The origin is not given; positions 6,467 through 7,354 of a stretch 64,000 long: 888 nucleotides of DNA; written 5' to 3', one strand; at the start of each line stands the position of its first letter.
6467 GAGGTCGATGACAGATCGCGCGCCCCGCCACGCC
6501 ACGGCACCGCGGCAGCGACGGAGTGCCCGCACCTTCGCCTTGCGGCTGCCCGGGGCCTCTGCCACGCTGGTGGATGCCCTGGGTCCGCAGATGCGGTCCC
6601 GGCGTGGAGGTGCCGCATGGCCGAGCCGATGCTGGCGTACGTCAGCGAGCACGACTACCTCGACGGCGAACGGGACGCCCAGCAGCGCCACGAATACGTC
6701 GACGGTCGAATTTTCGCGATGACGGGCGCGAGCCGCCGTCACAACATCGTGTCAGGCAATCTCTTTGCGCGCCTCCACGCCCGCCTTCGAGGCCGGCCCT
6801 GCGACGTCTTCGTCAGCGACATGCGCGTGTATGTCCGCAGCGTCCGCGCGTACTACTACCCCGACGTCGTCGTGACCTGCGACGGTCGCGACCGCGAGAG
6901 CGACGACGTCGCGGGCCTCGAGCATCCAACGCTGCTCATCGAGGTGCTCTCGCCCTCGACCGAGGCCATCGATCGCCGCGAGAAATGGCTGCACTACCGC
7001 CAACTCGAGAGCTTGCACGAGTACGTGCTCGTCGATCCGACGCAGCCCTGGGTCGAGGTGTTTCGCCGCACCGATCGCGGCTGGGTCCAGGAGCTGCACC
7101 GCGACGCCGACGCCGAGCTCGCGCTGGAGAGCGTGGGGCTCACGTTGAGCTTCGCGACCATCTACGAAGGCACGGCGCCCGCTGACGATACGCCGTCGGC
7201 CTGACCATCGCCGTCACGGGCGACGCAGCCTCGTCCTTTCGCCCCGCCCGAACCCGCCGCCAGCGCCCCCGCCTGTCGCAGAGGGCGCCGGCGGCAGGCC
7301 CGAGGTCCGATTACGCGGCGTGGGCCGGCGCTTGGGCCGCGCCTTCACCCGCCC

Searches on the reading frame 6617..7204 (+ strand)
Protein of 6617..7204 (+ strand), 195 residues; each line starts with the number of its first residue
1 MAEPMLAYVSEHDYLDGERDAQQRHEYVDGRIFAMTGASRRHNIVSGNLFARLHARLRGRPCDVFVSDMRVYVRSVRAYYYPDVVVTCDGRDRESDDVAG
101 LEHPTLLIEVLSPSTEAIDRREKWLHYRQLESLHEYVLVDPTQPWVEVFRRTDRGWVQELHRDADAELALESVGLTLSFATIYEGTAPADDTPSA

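Call 64: search_protein_families(library=pfam, proteins=[window:6617-7204:+], max_evalue=0.001)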
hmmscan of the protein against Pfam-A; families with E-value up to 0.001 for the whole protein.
window:6617-7204:+ (195 aa): 1 family
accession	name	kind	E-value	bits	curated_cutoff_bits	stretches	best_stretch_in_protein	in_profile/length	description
PF05685.18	Uma2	-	6.7e-37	127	27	1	13-177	3-169/172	Putative restriction endonuclease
